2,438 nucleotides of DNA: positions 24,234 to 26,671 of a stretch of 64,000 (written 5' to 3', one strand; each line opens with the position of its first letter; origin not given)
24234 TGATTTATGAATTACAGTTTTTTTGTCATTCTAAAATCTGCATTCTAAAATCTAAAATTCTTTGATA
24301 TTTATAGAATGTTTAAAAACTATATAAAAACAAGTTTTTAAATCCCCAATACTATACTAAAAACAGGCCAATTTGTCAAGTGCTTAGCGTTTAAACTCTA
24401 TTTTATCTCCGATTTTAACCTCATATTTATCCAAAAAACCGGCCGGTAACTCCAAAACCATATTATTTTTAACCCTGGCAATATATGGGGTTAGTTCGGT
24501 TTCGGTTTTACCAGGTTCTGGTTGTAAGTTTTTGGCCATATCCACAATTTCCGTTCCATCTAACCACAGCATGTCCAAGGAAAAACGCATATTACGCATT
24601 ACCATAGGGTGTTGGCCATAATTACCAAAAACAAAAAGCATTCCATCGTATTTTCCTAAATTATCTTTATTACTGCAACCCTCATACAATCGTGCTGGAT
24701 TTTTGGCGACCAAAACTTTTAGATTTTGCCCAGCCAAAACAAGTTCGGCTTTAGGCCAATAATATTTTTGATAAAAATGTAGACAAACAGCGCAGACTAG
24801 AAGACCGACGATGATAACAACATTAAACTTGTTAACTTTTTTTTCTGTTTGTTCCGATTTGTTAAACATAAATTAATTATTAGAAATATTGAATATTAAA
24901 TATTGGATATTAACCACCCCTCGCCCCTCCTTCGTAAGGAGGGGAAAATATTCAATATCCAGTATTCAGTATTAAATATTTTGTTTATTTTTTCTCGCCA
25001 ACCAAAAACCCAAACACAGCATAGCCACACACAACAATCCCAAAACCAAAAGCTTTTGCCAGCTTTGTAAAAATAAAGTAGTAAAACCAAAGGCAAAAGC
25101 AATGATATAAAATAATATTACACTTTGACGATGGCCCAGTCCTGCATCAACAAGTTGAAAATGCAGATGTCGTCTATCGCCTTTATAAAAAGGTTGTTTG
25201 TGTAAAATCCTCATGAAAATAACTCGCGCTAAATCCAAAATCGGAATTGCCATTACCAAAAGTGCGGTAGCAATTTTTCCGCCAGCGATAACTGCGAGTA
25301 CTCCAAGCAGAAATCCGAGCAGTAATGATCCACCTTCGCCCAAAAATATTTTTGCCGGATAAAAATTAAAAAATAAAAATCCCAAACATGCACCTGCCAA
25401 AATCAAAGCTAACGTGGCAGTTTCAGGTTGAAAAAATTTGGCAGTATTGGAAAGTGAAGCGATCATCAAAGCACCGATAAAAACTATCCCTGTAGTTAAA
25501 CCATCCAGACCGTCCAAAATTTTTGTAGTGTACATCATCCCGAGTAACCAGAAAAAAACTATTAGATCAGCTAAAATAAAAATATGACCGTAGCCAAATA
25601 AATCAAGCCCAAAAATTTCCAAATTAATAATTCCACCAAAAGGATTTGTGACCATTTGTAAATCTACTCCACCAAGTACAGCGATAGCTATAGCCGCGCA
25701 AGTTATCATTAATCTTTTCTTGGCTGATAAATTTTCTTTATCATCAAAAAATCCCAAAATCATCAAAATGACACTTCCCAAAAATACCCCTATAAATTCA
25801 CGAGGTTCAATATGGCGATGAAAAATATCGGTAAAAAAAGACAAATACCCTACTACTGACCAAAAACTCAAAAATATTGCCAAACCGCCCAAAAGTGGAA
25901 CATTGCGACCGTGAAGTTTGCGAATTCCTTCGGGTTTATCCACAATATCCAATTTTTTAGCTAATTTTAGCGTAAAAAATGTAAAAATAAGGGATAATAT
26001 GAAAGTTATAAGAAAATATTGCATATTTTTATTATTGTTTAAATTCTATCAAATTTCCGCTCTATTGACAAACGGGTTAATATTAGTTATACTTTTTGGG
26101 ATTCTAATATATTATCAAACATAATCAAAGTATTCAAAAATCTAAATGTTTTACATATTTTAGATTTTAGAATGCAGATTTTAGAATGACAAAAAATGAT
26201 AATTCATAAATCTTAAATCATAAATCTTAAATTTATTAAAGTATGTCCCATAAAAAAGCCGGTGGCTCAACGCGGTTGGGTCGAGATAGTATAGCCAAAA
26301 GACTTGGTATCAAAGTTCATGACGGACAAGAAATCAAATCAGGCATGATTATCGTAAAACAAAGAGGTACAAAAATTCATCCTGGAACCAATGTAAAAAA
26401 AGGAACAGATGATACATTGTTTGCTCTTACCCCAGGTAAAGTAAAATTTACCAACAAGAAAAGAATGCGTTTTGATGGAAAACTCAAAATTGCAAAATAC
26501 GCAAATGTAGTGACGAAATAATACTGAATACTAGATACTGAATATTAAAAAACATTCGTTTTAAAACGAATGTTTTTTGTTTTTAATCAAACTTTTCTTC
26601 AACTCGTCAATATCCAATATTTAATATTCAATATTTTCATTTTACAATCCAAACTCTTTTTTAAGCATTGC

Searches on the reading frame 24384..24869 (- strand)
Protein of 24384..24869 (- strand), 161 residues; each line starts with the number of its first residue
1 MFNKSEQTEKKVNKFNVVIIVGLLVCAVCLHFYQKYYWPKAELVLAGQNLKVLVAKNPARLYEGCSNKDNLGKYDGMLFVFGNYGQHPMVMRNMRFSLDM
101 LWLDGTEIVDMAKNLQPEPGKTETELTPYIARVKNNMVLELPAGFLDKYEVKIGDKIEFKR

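Call 15: search_protein_families(library=pfam, proteins=[window:24384-24869:-], max_evalue=0.01)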
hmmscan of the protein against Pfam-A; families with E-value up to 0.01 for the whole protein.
window:24384-24869:- (161 aa): 1 family
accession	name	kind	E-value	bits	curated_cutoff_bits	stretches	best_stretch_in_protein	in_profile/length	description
PF02643.20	DUF192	-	2.6e-22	79.2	27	1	51-159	2-96/96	Uncharacterized ACR, COG1430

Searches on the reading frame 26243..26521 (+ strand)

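Call 88: search_protein_families(library=pfam, proteins=[window:26243-26521:+], max_evalue=0.001)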
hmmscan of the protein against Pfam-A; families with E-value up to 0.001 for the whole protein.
window:26243-26521:+ (92 aa): 1 family
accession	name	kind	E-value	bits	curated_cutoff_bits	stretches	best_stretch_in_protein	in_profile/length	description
PF01016.24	Ribosomal_L27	-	3e-32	110.9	20.5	1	3-74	2-73/79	Ribosomal L27 protein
